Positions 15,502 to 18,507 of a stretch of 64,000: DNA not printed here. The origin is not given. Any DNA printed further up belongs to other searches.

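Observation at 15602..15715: Strong promoter, ribosome binding site and ATG feed a 17-codon ORF, while the 2.7-kb ORF sits in the -1 frame without a start codon; conserved in both copies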

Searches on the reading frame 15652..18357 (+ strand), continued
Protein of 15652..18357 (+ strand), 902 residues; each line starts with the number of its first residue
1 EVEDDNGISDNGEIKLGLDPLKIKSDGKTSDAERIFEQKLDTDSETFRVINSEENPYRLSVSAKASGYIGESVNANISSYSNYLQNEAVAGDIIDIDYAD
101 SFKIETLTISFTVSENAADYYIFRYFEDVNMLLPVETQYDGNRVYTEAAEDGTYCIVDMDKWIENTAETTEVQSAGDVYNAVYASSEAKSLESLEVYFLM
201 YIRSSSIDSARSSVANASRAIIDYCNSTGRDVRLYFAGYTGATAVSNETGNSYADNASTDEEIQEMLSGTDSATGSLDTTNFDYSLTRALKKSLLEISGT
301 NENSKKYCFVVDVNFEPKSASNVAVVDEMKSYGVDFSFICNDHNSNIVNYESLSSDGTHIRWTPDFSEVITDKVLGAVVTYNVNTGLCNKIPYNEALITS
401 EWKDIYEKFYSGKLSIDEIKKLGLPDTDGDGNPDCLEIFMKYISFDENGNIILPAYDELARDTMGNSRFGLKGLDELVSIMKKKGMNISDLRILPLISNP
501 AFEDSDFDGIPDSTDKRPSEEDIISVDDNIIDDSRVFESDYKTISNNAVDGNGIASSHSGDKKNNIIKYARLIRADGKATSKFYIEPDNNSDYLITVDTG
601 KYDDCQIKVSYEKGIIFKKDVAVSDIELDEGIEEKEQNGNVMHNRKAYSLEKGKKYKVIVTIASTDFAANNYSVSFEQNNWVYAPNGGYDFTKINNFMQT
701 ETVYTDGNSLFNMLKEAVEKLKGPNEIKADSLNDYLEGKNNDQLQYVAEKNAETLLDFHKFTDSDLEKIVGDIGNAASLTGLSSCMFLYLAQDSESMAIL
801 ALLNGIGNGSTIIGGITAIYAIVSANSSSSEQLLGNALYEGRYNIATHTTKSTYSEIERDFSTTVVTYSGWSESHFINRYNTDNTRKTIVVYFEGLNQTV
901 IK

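Call 55: search_protein_families(library=pfam, proteins=[P0082, P0088, P0102, P0059, P0077, P0008, P0044], max_evalue=0.001)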
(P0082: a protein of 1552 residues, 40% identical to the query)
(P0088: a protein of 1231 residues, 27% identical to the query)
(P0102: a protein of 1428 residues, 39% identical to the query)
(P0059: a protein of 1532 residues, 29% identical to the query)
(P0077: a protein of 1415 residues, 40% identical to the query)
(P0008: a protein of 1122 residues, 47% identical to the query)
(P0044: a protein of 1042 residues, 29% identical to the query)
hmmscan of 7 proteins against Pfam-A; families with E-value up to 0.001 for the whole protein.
P0082 (1552 aa): 4 families
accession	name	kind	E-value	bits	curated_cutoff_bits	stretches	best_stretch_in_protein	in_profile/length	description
PF00553.25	CBM_2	-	4.7e-30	104.4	24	2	148-241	3-96/101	Cellulose binding domain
PF18884.5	TSP3_bac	-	2.5e-27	94.8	25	4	351-372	1-21/22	Bacterial TSP3 repeat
PF14412.12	AHH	-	8.5e-15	55.2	22.3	1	1417-1522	4-104/111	A nuclease family of the HNH/ENDO VII superfamily with conserved AHH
PF09478.16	CBM49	-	1.9e-10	41.4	23.4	2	43-122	2-79/80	Carbohydrate binding domain CBM49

P0088 (1231 aa): 4 families
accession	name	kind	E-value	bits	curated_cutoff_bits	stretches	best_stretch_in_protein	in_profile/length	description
PF00553.25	CBM_2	-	9e-32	109.9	24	2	147-241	3-97/101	Cellulose binding domain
PF18884.5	TSP3_bac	-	1.8e-19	69.7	25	3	340-361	1-21/22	Bacterial TSP3 repeat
PF14424.12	Toxin-deaminase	-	8.8e-11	42.6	29.6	1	1169-1226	81-140/146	The BURPS668_1122 family of deaminases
PF09478.16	CBM49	-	1.6e-08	35.1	23.4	1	149-223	5-77/80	Carbohydrate binding domain CBM49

P0102 (1428 aa): 5 families
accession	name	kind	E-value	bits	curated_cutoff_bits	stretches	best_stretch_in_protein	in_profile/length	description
PF00553.25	CBM_2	-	9.4e-32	109.8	24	2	159-254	2-97/101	Cellulose binding domain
PF18884.5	TSP3_bac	-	4.7e-25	87.5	25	2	298-320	1-22/22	Bacterial TSP3 repeat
PF14414.12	WHH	-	9.5e-12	44.9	25.1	1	1372-1417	3-41/43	A nuclease of the HNH/ENDO VII superfamily with conserved WHH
PF09478.16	CBM49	-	1e-08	35.8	23.4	1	174-236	21-77/80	Carbohydrate binding domain CBM49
PF12639.13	Colicin-DNase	-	0.00074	20.7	25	0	1371-1406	63-92/96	DNase/tRNase domain of colicin-like bacteriocin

P0059 (1532 aa): 3 families
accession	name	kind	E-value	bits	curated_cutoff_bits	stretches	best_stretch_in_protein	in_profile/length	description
PF13930.12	Endonuclea_NS_2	-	2.5e-27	96.1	27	1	1376-1498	4-128/132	DNA/RNA non-specific endonuclease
PF00553.25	CBM_2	-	2.5e-27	95.6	24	2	151-238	3-91/101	Cellulose binding domain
PF18884.5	TSP3_bac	-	6.3e-14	51.9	25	1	485-507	1-22/22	Bacterial TSP3 repeat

P0077 (1415 aa): 4 families
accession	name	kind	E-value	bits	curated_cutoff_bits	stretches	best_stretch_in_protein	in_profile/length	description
PF00553.25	CBM_2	-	1.1e-27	96.8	24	2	149-234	2-88/101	Cellulose binding domain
PF18884.5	TSP3_bac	-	1.8e-26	92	25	4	349-370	1-21/22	Bacterial TSP3 repeat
PF01764.32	Lipase_3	-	4.6e-14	52.9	22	1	1108-1239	2-138/140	Lipase (class 3)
PF09478.16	CBM49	-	3e-05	24.7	23.4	1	153-226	6-77/80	Carbohydrate binding domain CBM49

P0008 (1122 aa): 2 families
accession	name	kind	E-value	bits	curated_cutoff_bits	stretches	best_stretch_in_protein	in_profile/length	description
PF18884.5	TSP3_bac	-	2.5e-18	66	25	2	202-223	1-21/22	Bacterial TSP3 repeat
PF00404.24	Dockerin_1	-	6.7e-13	49.1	22.9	1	54-109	1-57/57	Dockerin type I domain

P0044 (1042 aa): 3 families
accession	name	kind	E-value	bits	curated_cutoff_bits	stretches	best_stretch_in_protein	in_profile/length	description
PF18884.5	TSP3_bac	-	8.7e-14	51.5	25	2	201-221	1-21/22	Bacterial TSP3 repeat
PF00404.24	Dockerin_1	-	2.2e-13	50.6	22.9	1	30-85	1-57/57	Dockerin type I domain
PF14751.11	DUF4474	-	4.7e-07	29.9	23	1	833-969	10-134/240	Domain of unknown function (DUF4474)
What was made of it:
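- On Polymorphic toxin system: More distant relatives with the same body carry AHH, WHH, deaminase, EndoNS_2 or lipase C-termini (call 55).
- More distant relatives with the same body end in AHH, WHH, deaminase, EndoNS_2 or lipase domains (call 55).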

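Call 65: search_protein_families(library=ncbifam, proteins=[window:15652-18357:+], max_evalue=0.01)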
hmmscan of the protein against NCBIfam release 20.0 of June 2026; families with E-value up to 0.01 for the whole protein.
window:15652-18357:+ (902 aa): 0 families

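Call 76: predict_structure(alignment_id=A3)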
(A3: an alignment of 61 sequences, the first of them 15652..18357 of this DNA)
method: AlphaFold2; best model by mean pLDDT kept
length: 902 residues; sequences in the alignment: 61
mean_pLDDT: 81.6   pTM: 0.61
mean pLDDT of the five models: 81.6, 80.8, 79.4, 77.0, 76.0
residues with pLDDT >= 90: 330; 70-90: 424; 50-70: 58; < 50: 90
segments of 3 or more residues with pLDDT < 50: 167-190, 763-792, 794-810, 817-819, 821-826, 897-902
pLDDT, mean of each block of 10 residues (from residue 1): 72 89 86 90 90 92 92 90 80 93 92 93 89 93 94 93 55 26 30 89 88 92 79 94 92 94 93 76 88 91 91 90 92 95 92 91 87 81 77 83 92 87 84 91 87 84 64 71 69 88 85 85 92 91 90 90 93 85 96 96 91 88 92 89 95 97 77 96 87 85 83 74 77 81 80 68 46 46 45 44 43 50 54 83 86 74 80 87 86 57 27
secondary structure, 60 per line:
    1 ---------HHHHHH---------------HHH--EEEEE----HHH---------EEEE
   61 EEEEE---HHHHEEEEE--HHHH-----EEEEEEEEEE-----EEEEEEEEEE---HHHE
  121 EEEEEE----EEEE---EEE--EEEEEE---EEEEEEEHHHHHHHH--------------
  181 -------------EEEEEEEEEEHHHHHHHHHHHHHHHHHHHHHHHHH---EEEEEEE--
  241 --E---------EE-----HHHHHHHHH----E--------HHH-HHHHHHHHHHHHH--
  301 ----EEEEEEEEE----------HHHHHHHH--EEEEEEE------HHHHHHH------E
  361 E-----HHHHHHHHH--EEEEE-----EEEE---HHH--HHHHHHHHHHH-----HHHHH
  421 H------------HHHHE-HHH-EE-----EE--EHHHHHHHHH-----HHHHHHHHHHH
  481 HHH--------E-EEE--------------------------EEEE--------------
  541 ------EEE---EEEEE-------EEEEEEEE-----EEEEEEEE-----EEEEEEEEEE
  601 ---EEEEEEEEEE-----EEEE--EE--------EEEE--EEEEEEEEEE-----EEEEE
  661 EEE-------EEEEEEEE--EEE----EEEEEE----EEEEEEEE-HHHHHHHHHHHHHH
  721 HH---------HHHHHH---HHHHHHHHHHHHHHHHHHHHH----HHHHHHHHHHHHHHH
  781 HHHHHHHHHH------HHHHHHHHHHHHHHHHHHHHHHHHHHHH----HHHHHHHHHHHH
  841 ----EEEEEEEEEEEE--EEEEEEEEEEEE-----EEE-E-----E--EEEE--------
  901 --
elements in order (helices of 4 or more, strands of 3 or more residues): H10-15 E36-40 E57-65 H69-72 E73-77 H80-83 E89-98 E104-113 E120-126 E131-134 E138-140 E143-148 E152-158 H159-166 E194-203 H204-228 E232-238 H260-268 H286-298 E305-313 H324-331 E334-340 H347-353 H367-375 E378-382 E388-391 H400-410 H416-421 H434-437 H456-464 H470-483 E494-496 E523-526 E547-549 E553-557 E565-572 E578-585 E591-600 E604-613 E619-622 E635-638 E641-650 E656-663 E671-678 E681-683 E688-693 E698-705 H707-722 H732-737 H741-761 H766-790 H797-824 H829-840 E845-856 E859-870 E876-878 E889-892
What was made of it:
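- It lies in strand 131-134 of a beta-sandwich that spans residues 36-158, so the product would start with a broken domain (call 76).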

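Call 78: fold_search(model_id=the predicted structure, library=pdb)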
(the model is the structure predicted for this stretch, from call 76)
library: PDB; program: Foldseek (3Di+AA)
matches with E <= 10: 1069; with E <= 0.001: 38
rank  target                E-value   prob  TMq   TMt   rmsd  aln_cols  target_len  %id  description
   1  9e5c_4s               1.9e-06  1.00  0.14  0.15  16.4       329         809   11  Cryo-EM structure of 96 nm repeat of microtubule doublet from T. brucei flagellum (released 2025-03-12)
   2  1fe8_A                3.7e-05  1.00  0.14  0.55   5.3       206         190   16  CRYSTAL STRUCTURE OF THE VON WILLEBRAND FACTOR A3 DOMAIN IN COMPLEX WITH A FAB FRAGMENT OF IGG RU5 THAT INHIBITS COLLA (released 2001-04-04)
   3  6fpy_A                4.9e-05  1.00  0.15  0.20  16.5       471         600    8  Inter-alpha-inhibitor heavy chain 1, wild type (released 2019-02-27)
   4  1fe8_C                9.4e-05  1.00  0.15  0.54   5.8       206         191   14  CRYSTAL STRUCTURE OF THE VON WILLEBRAND FACTOR A3 DOMAIN IN COMPLEX WITH A FAB FRAGMENT OF IGG RU5 THAT INHIBITS COLLA (released 2001-04-04)
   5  1atz_B                1.1e-04  1.00  0.15  0.56   5.4       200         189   16  HUMAN VON WILLEBRAND FACTOR A3 DOMAIN (released 1998-02-25)
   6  9qhe_G                1.2e-04  1.00  0.14  0.46   5.8       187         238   12  NorQD complex state 2 from Jhaorihella thermophila (released 2026-03-25)
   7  9das_A                1.2e-04  1.00  0.16  0.48   6.3       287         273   11  Crystal structure of vWFA domain from large adhesion protein of Aeromonas hydrophila (released 2025-05-14)
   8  6fpz_A                1.5e-04  0.99  0.15  0.21  16.2       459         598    8  Inter-alpha-inhibitor heavy chain 1, D298A (released 2019-02-27)
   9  1wky                  1.6e-04  0.84  0.11  0.18  20.2       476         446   10  Crystal structure of alkaline mannanase from Bacillus sp. strain JAMB-602: catalytic domain and its Carbohydrate Binding (released 2005-06-15)
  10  5hj2_F                2.0e-04  1.00  0.14  0.48   6.0       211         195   16  Integrin alpha2beta1 I-domain (released 2017-04-12)
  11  9das_B                2.4e-04  1.00  0.16  0.48   8.1       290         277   10  Crystal structure of vWFA domain from large adhesion protein of Aeromonas hydrophila (released 2025-05-14)
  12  4f1j_A                2.5e-04  1.00  0.15  0.55   6.4       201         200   14  Crystal structure of the MG2+ loaded VWA domain of plasmodium falciparum trap protein (released 2013-01-30)
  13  4cn8                  2.5e-04  1.00  0.16  0.34   7.7       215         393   12  Structure of proximal thread matrix protein 1 (PTMP1) from the mussel byssus (released 2014-03-12)
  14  4cn9_A                3.5e-04  1.00  0.16  0.33   7.8       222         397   13  structure of proximal thread matrix protein 1 (PTMP1) from the mussel byssus with zinc occupied MIDAS motif (released 2014-03-12)
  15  1aox_A                3.5e-04  1.00  0.15  0.54   5.6       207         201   18  I DOMAIN FROM INTEGRIN ALPHA2-BETA1 (released 1998-11-25)
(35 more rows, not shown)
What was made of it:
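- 15649..18360 (+): Cassette A long frame, 903 codons with no ATG/GTG/TTG before 16042. Domains: last TSP3 repeat, beta-sandwich, vWA-like domain, TSP3-like sites, beta-sandwich, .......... boundary (17680-17715), variable C-terminus A (17716-18357). AF2 model, pLDDT 81.6 (call 76). vWA matches by Foldseek (call 78).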

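Call 86: find_encoding_contigs(protein=P0017, flank=3000, max_places=3)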
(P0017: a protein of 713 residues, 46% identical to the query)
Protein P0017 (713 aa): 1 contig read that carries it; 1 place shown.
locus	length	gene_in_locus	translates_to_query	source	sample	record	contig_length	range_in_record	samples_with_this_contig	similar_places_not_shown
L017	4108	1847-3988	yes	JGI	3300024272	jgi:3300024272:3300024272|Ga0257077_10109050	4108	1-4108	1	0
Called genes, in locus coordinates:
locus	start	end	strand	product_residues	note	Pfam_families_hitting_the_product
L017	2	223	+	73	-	?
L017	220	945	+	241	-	-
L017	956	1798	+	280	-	PF12799:LRR_4 (faint)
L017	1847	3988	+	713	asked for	-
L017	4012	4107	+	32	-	?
